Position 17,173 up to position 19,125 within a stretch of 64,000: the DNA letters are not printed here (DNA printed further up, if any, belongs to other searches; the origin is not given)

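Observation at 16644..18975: Divergent padC / ipdC-like pair: a two-enzyme aromatic-acid decarboxylation module unexpected in a Helicobacter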

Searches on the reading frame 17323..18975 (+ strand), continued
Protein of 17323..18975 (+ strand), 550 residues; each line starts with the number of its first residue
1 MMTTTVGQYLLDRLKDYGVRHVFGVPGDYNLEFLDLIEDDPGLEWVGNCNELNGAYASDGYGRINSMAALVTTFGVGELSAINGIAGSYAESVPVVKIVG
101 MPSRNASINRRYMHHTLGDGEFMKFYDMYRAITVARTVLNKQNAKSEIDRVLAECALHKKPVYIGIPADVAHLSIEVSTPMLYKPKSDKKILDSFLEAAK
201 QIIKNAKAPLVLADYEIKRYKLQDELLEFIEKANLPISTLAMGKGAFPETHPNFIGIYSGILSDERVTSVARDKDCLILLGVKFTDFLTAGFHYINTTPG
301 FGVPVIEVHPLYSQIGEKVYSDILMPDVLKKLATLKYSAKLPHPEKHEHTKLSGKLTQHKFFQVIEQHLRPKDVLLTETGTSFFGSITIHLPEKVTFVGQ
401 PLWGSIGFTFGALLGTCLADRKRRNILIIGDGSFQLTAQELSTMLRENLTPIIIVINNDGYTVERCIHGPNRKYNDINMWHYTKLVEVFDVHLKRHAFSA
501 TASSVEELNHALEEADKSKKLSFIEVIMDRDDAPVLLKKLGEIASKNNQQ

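Call 10: find_homologous_proteins(query=window:17323-18975:+)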
Query window:17323-18975:+ (550 aa): 7941 proteins with E <= 0.001 among 8000 candidates; the best 120 are listed.
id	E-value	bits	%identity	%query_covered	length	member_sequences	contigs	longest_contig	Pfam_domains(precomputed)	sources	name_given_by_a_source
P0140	0.0e+0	1214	97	100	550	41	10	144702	PF02775.27,PF02776.24,PF00205.29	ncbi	-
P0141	1.8e-267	906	71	99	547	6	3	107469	PF02775.27,PF02776.24,PF00205.29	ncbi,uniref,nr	ncbi:alpha-keto acid decarboxylase family protein [Helicobacter ailurogastricus]|uniref:Pyruvate dec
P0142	1.2e-265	900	71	100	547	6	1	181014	PF02775.27,PF02776.24,PF00205.29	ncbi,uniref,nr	ncbi:Pyruvate decarboxylase; Alpha-keto-acid decarboxylase [Helicobacter heilmannii]|uniref:alpha-ke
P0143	2.4e-260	883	69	99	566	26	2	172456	PF02775.27,PF02776.24,PF00205.29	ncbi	-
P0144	1.1e-257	874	70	99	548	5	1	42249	PF02775.27,PF02776.24,PF00205.29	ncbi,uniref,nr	ncbi:alpha-keto acid decarboxylase family protein [Helicobacter salomonis]|uniref:alpha-keto acid de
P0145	3.5e-256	869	69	99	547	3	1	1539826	PF02775.27,PF02776.24,PF00205.29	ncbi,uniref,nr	ncbi:indolepyruvate decarboxylase [Helicobacter sp. NHP19-003]|uniref:Indolepyruvate decarboxylase n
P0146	9.9e-250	848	68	100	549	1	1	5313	PF02775.27,PF02776.24,PF00205.29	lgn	-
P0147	2.6e-249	846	68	100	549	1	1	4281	PF02775.27,PF02776.24,PF00205.29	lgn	-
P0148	1.3e-248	844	68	100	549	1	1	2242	PF02775.27,PF02776.24,PF00205.29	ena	-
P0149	1.4e-248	844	68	100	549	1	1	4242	PF02775.27,PF02776.24,PF00205.29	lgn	-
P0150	2.0e-248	843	68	100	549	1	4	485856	PF02775.27,PF02776.24,PF00205.29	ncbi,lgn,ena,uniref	ncbi:alpha-keto acid decarboxylase family protein [Clostridium sp.]|uniref:alpha-keto acid decarboxy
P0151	4.6e-248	842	68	100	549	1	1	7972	PF02775.27,PF02776.24,PF00205.29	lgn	-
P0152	9.9e-248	841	68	100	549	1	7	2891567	PF02775.27,PF02776.24,PF00205.29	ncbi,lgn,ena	-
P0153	2.6e-247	840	68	100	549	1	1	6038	PF02775.27,PF02776.24,PF00205.29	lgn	-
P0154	4.0e-247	839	68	100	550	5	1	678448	PF02775.27,PF02776.24,PF00205.29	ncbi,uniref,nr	ncbi:alpha-keto acid decarboxylase family protein [Clostridium massiliamazoniense]|uniref:alpha-keto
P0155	4.8e-247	839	68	100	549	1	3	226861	PF02775.27,PF02776.24,PF00205.29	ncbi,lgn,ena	-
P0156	2.1e-245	834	67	99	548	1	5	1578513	PF02775.27,PF02776.24,PF00205.29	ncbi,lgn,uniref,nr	ncbi:alpha-keto acid decarboxylase family protein [Helicobacter mustelae]|uniref:Putative thiamine p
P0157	8.3e-241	818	66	100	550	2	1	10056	PF02775.27,PF02776.24,PF00205.29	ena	-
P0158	1.1e-240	818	65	99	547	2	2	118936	PF02775.27,PF02776.24,PF00205.29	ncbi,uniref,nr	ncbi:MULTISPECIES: alpha-keto acid decarboxylase family protein [Helicobacter]|uniref:alpha-keto aci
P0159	3.2e-240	816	66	99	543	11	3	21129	PF02775.27,PF02776.24,PF00205.29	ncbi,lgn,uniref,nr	ncbi:alpha-keto acid decarboxylase family protein [Helicobacter bizzozeronii]|uniref:alpha-keto acid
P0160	1.5e-227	775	63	100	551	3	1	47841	PF02775.27,PF02776.24,PF00205.29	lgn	-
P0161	3.8e-223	760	62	99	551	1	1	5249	PF02775.27,PF02776.24,PF00205.29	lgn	-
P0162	8.1e-213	726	59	100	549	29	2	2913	PF02775.27,PF02776.24,PF00205.29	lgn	-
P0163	9.2e-205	699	57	100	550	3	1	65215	PF02775.27,PF02776.24,PF00205.29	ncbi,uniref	ncbi:MAG: alpha-keto acid decarboxylase family protein [Clostridium sp.]|uniref:alpha-keto acid deca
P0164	2.4e-203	695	57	99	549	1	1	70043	PF02775.27,PF02776.24,PF00205.29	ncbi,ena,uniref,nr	ncbi:alpha-keto acid decarboxylase family protein [uncultured Clostridium sp.]|uniref:alpha-keto aci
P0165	6.0e-202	690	58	98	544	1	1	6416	PF02775.27,PF02776.24,PF00205.29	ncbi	ncbi:MAG: alpha-keto acid decarboxylase family protein, partial [Clostridium sp.]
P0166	4.6e-197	674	62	88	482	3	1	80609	PF02775.27,PF02776.24,PF00205.29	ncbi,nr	nr:thiamine pyrophosphate-dependent enzyme [Helicobacter vulpis]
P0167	4.0e-189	648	55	99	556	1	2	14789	PF02775.27,PF02776.24,PF00205.29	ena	-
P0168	1.1e-187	643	54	100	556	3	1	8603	PF02775.27,PF02776.24,PF00205.29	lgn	-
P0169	7.3e-185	634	54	99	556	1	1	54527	PF02775.27,PF02776.24,PF00205.29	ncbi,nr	ncbi:MAG: alpha-keto acid decarboxylase family protein [Clostridium perfringens]|nr:alpha-keto acid 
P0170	9.1e-185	633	54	99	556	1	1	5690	PF02775.27,PF02776.24,PF00205.29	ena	-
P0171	2.1e-184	632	54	99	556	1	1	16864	PF02775.27,PF02776.24,PF00205.29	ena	-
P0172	4.8e-184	631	71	71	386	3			PF02776.24,PF00205.29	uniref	uniref:alpha-keto acid decarboxylase family protein n=1 Tax=Helicobacter heilmannii TaxID=35817 RepI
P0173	6.4e-184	631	53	99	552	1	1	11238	PF02775.27,PF02776.24,PF00205.29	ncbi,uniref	ncbi:MAG: alpha-keto acid decarboxylase family protein [Clostridium sp.]|uniref:alpha-keto acid deca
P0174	7.7e-184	630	55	99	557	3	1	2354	PF02775.27,PF02776.24,PF00205.29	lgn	-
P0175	8.0e-184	630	53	99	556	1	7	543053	PF02775.27,PF02776.24,PF00205.29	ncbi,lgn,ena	-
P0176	1.3e-183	630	53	99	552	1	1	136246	PF02775.27,PF02776.24,PF00205.29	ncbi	ncbi:MAG: alpha-keto acid decarboxylase family protein [Clostridium sp.]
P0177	1.3e-182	626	53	99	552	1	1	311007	PF02775.27,PF02776.24,PF00205.29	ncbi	ncbi:MAG: alpha-keto acid decarboxylase family protein [Sarcina sp.]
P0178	4.3e-182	625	52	99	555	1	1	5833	PF02775.27,PF02776.24,PF00205.29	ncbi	ncbi:MAG: alpha-keto acid decarboxylase family protein [Thermoactinomyces sp.]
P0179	2.6e-181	622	52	99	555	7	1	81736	PF02775.27,PF02776.24,PF00205.29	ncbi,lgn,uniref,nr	ncbi:alpha-keto acid decarboxylase family protein [Thermoactinomyces sp. CICC 10522]|uniref:alpha-ke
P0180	2.6e-181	622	53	99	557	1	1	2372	PF02775.27,PF02776.24,PF00205.29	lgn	-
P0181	4.8e-181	621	53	99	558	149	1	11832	PF02775.27,PF02776.24,PF00205.29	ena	-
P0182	9.7e-181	620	53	99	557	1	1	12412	PF02775.27,PF02776.24,PF00205.29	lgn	-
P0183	2.4e-180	619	52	99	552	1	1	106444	PF02775.27,PF02776.24,PF00205.29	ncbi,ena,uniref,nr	ncbi:alpha-keto acid decarboxylase family protein [uncultured Clostridium sp.]|uniref:alpha-keto aci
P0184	1.3e-179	616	53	99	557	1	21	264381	PF02775.27,PF02776.24,PF00205.29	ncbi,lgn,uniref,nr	ncbi:indolepyruvate decarboxylase [Scopulibacillus daqui]|uniref:Alpha-keto-acid decarboxylase n=1 T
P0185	1.5e-179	616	52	99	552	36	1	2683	PF02775.27,PF02776.24,PF00205.29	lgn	-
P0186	4.3e-179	615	52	99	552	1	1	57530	PF02775.27,PF02776.24,PF00205.29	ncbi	ncbi:MAG: alpha-keto acid decarboxylase family protein [Sarcina sp.]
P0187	6.4e-179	614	52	99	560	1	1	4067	PF02775.27,PF02776.24,PF00205.29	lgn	-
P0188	1.4e-178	613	51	99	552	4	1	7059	PF02775.27,PF02776.24,PF00205.29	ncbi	ncbi:MAG: alpha-keto acid decarboxylase family protein [Sarcina sp.]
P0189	6.9e-178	611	53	99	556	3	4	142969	PF02775.27,PF02776.24,PF00205.29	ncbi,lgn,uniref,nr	ncbi:alpha-keto acid decarboxylase family protein [Fictibacillus gelatini]|uniref:alpha-keto acid de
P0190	9.2e-178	610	52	99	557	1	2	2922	PF02775.27,PF02776.24,PF00205.29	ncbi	ncbi:alpha-keto acid decarboxylase family protein [Priestia megaterium]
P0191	1.6e-177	609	52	99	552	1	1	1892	PF02775.27,PF02776.24,PF00205.29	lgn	-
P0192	1.7e-175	603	51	99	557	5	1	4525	PF02775.27,PF02776.24,PF00205.29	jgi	jgi:indolepyruvate decarboxylase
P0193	2.8e-174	599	51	99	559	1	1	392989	PF02775.27,PF02776.24,PF00205.29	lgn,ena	-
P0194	2.9e-173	595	51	99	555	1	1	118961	PF02775.27,PF02776.24,PF00205.29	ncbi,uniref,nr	ncbi:alpha-keto acid decarboxylase family protein [Oceanobacillus sp. CFH 90083]|uniref:alpha-keto a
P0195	1.8e-172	593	52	100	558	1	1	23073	PF02775.27,PF02776.24,PF00205.29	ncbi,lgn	-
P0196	4.1e-172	592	52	99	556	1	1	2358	PF02775.27,PF02776.24,PF00205.29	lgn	-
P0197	1.1e-171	590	51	100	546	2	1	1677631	PF02775.27,PF02776.24,PF00205.29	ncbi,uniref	ncbi:alpha-keto acid decarboxylase family protein [Cetobacterium sp. SF1]|uniref:alpha-keto acid dec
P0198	7.0e-170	584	51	99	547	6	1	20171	PF02775.27,PF02776.24,PF00205.29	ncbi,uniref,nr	ncbi:alpha-keto acid decarboxylase family protein [Cetobacterium somerae]|uniref:alpha-keto acid dec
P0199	1.1e-167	577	49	99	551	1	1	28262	PF02775.27,PF02776.24,PF00205.29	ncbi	ncbi:MAG: alpha-keto acid decarboxylase family protein [Sarcina sp.]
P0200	3.5e-167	575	52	99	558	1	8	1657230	PF02775.27,PF02776.24,PF00205.29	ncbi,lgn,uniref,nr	ncbi:alpha-keto acid decarboxylase family protein [Bacillus paramycoides]|uniref:alpha-keto acid dec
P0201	3.9e-167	575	52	99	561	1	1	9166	PF02775.27,PF02776.24,PF00205.29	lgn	-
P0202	4.1e-167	575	50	99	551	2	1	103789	PF02775.27,PF02776.24,PF00205.29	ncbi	ncbi:MAG: alpha-keto acid decarboxylase family protein [Sarcina sp.]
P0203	4.4e-167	575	50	99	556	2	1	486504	PF02775.27,PF02776.24,PF00205.29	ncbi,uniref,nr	ncbi:alpha-keto acid decarboxylase family protein [Paenibacillus sp. KQZ6P-2]|uniref:Alpha-keto-acid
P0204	1.2e-166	574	51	99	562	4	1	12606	PF02775.27,PF02776.24,PF00205.29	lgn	-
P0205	1.3e-166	573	52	99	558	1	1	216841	PF02775.27,PF02776.24,PF00205.29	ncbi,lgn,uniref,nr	ncbi:alpha-keto acid decarboxylase family protein [Bacillus paramycoides]|uniref:alpha-keto acid dec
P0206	4.6e-166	572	52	98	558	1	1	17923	PF02775.27,PF02776.24,PF00205.29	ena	-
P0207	4.6e-166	572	52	98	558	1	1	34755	PF02775.27,PF02776.24,PF00205.29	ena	-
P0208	5.2e-166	571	50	99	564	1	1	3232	PF02775.27,PF02776.24,PF00205.29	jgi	jgi:indolepyruvate decarboxylase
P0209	6.1e-166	571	51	99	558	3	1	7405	PF02775.27,PF02776.24,PF00205.29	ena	-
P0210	6.2e-166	571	50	98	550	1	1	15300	PF02775.27,PF02776.24,PF00205.29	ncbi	ncbi:MAG: alpha-keto acid decarboxylase family protein [Sarcina sp.]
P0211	6.2e-166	571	52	99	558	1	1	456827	PF02775.27,PF02776.24,PF00205.29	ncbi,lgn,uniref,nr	ncbi:alpha-keto acid decarboxylase family protein [Bacillus wiedmannii]|uniref:alpha-keto acid decar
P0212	8.6e-166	571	50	99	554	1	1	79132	PF02775.27,PF02776.24,PF00205.29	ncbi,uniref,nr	ncbi:indole-3-pyruvate decarboxylase [Fictibacillus macauensis ZFHKF-1]|uniref:Alpha-keto-acid decar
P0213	8.9e-166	571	49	99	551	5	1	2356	PF02775.27,PF02776.24,PF00205.29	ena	-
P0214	1.0e-165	570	51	99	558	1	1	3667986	PF02775.27,PF02776.24,PF00205.29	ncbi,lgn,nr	ncbi:hypothetical protein IIM_01602 [Bacillus cereus VD107]|nr:hypothetical protein IIM_01602 [Bacil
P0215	1.2e-165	570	52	99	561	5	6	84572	PF02775.27,PF02776.24,PF00205.29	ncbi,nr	ncbi:indolepyruvate decarboxylase [Bacillus thuringiensis]|nr:indolepyruvate decarboxylase [Bacillus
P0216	1.6e-165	570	52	99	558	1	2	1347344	PF02775.27,PF02776.24,PF00205.29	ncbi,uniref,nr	ncbi:alpha-keto acid decarboxylase family protein [Bacillus thuringiensis]|uniref:alpha-keto acid de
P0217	1.6e-165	570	52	99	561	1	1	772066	PF02775.27,PF02776.24,PF00205.29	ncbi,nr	ncbi:indolepyruvate decarboxylase [Bacillus thuringiensis]|nr:indolepyruvate decarboxylase [Bacillus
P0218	1.9e-165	570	51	99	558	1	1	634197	PF02775.27,PF02776.24,PF00205.29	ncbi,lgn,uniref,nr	ncbi:alpha-keto acid decarboxylase family protein [Bacillus paramycoides]|uniref:Alpha-keto-acid dec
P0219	2.7e-165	569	51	99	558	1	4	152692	PF02775.27,PF02776.24,PF00205.29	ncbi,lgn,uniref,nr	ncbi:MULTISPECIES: alpha-keto acid decarboxylase family protein [Bacillus]|uniref:alpha-keto acid de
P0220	2.8e-165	569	51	99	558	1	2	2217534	PF02775.27,PF02776.24,PF00205.29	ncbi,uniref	ncbi:alpha-keto acid decarboxylase family protein [Bacillus cereus group sp. MYBK30-1]|uniref:alpha-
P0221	4.1e-165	569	52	99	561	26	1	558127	PF02775.27,PF02776.24,PF00205.29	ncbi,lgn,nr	ncbi:indolepyruvate decarboxylase [Bacillus cereus]|nr:indolepyruvate decarboxylase [Bacillus cereus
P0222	4.3e-165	568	51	98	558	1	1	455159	PF02775.27,PF02776.24,PF00205.29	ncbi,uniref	ncbi:alpha-keto acid decarboxylase family protein [Bacillus wiedmannii]|uniref:alpha-keto acid decar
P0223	4.9e-165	568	51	99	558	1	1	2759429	PF02775.27,PF02776.24,PF00205.29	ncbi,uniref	ncbi:alpha-keto acid decarboxylase family protein [Bacillus paramycoides]|uniref:alpha-keto acid dec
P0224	5.6e-165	568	51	99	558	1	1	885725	PF02775.27,PF02776.24,PF00205.29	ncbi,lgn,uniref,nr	ncbi:alpha-keto acid decarboxylase family protein [Bacillus paramycoides]|uniref:alpha-keto acid dec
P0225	7.2e-165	568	51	99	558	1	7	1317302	PF02775.27,PF02776.24,PF00205.29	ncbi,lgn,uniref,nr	ncbi:alpha-keto acid decarboxylase family protein [Bacillus paramycoides]|uniref:alpha-keto acid dec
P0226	8.0e-165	568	48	100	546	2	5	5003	PF02775.27,PF02776.24,PF00205.29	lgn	-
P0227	8.2e-165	568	51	99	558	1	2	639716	PF02775.27,PF02776.24,PF00205.29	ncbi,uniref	ncbi:alpha-keto acid decarboxylase family protein [Bacillus paramycoides]|uniref:alpha-keto acid dec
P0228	9.6e-165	567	51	99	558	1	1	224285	PF02775.27,PF02776.24,PF00205.29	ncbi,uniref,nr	ncbi:alpha-keto acid decarboxylase family protein [Bacillus paramycoides]|uniref:alpha-keto acid dec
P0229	1.3e-164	567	51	99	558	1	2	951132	PF02775.27,PF02776.24,PF00205.29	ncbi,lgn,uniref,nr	ncbi:alpha-keto acid decarboxylase family protein [Bacillus paramycoides]|uniref:Alpha-keto-acid dec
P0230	1.6e-164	567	52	99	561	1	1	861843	PF02775.27,PF02776.24,PF00205.29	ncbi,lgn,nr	ncbi:alpha-keto acid decarboxylase family protein [Bacillus thuringiensis]|nr:alpha-keto acid decarb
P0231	2.2e-164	566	51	99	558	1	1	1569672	PF02775.27,PF02776.24,PF00205.29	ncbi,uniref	ncbi:alpha-keto acid decarboxylase family protein [Bacillus paramycoides]|uniref:alpha-keto acid dec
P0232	3.6e-164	565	51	99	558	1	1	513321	PF02775.27,PF02776.24,PF00205.29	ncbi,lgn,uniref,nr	ncbi:alpha-keto acid decarboxylase family protein [Bacillus paramycoides]|uniref:alpha-keto acid dec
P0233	3.7e-164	565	51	99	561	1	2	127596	PF02775.27,PF02776.24,PF00205.29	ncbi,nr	ncbi:indolepyruvate decarboxylase [Bacillus cereus]|nr:indolepyruvate decarboxylase [Bacillus cereus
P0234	3.7e-164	565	50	99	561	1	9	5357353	PF02775.27,PF02776.24,PF00205.29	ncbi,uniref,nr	ncbi:alpha-keto acid decarboxylase family protein [Bacillus cereus]|uniref:alpha-keto acid decarboxy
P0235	4.3e-164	565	49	99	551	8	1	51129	PF02775.27,PF02776.24,PF00205.29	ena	-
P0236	4.6e-164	565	52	99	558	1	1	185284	PF02775.27,PF02776.24,PF00205.29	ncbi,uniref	ncbi:alpha-keto acid decarboxylase family protein [Bacillus cereus]|uniref:alpha-keto acid decarboxy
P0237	4.7e-164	565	52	99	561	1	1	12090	PF02775.27,PF02776.24,PF00205.29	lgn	-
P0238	4.8e-164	565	50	99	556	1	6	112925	PF02775.27,PF02776.24,PF00205.29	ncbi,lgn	-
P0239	5.6e-164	565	51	98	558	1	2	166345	PF02775.27,PF02776.24,PF00205.29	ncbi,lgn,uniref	ncbi:alpha-keto acid decarboxylase family protein [Bacillus pretiosus]|uniref:alpha-keto acid decarb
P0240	5.9e-164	565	48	99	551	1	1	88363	PF02775.27,PF02776.24,PF00205.29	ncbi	ncbi:MAG: alpha-keto acid decarboxylase family protein [Sarcina sp.]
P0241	7.2e-164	564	52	99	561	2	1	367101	PF02775.27,PF02776.24,PF00205.29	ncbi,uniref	ncbi:alpha-keto acid decarboxylase family protein [Bacillus cereus group sp. MYBK132-2]|uniref:alpha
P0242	8.2e-164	564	51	99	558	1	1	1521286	PF02775.27,PF02776.24,PF00205.29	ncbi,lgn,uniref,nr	ncbi:alpha-keto acid decarboxylase family protein [Bacillus paramycoides]|uniref:alpha-keto acid dec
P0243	8.6e-164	564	52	99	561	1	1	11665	PF02775.27,PF02776.24,PF00205.29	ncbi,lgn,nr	ncbi:TPA: alpha-keto acid decarboxylase family protein [Bacillus cereus]|nr:alpha-keto acid decarbox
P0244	9.5e-164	564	51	99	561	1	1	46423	PF02775.27,PF02776.24,PF00205.29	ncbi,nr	ncbi:indolepyruvate decarboxylase [Bacillus cereus]|nr:indolepyruvate decarboxylase [Bacillus cereus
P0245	9.6e-164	564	52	99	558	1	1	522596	PF02775.27,PF02776.24,PF00205.29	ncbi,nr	ncbi:alpha-keto acid decarboxylase family protein [Bacillus thuringiensis]|nr:alpha-keto acid decarb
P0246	9.8e-164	564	51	99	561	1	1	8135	PF02775.27,PF02776.24,PF00205.29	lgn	-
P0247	9.9e-164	564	52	99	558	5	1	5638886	PF02775.27,PF02776.24,PF00205.29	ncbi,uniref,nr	ncbi:indolepyruvate decarboxylase [Bacillus thuringiensis serovar toumanoffi]|uniref:Alpha-keto-acid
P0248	9.9e-164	564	52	99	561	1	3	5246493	PF02775.27,PF02776.24,PF00205.29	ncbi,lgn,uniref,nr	ncbi:alpha-keto acid decarboxylase family protein [Bacillus cereus]|uniref:alpha-keto acid decarboxy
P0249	1.2e-163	564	51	99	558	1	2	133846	PF02775.27,PF02776.24,PF00205.29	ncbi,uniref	ncbi:alpha-keto acid decarboxylase family protein [Bacillus paramycoides]|uniref:alpha-keto acid dec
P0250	1.3e-163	564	52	97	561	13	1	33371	PF02775.27,PF02776.24,PF00205.29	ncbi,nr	ncbi:indolepyruvate decarboxylase [Bacillus cereus]|nr:indolepyruvate decarboxylase [Bacillus cereus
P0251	1.3e-163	564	51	99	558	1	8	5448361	PF02775.27,PF02776.24,PF00205.29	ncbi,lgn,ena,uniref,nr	ncbi:alpha-keto acid decarboxylase family protein [Bacillus wiedmannii]|uniref:Alpha-keto-acid decar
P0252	1.4e-163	563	51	99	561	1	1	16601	PF02775.27,PF02776.24,PF00205.29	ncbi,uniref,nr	ncbi:alpha-keto acid decarboxylase family protein [Bacillus cereus]|uniref:alpha-keto acid decarboxy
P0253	1.7e-163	563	51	98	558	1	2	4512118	PF02775.27,PF02776.24,PF00205.29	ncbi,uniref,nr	ncbi:alpha-keto acid decarboxylase family protein [Bacillus cereus]|uniref:alpha-keto acid decarboxy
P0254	2.0e-163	563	52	98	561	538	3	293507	PF02775.27,PF02776.24,PF00205.29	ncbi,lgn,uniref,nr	ncbi:alpha-keto acid decarboxylase family protein [Bacillus pacificus]|uniref:alpha-keto acid decarb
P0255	2.2e-163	563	50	99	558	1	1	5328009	PF02775.27,PF02776.24,PF00205.29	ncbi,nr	ncbi:indole-3-pyruvate decarboxylase [Bacillus cereus BAG2O-3]|nr:indole-3-pyruvate decarboxylase [B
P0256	2.3e-163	563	51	98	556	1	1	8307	PF02775.27,PF02776.24,PF00205.29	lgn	-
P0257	2.3e-163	563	49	99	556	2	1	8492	PF02775.27,PF02776.24,PF00205.29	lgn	-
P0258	2.5e-163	563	51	99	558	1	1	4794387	PF02775.27,PF02776.24,PF00205.29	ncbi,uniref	ncbi:alpha-keto acid decarboxylase family protein [Bacillus paramycoides]|uniref:alpha-keto acid dec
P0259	2.6e-163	563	51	99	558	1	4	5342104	PF02775.27,PF02776.24,PF00205.29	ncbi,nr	ncbi:alpha-keto acid decarboxylase family protein [Bacillus cereus]|nr:Pyruvate decarboxylase Alpha-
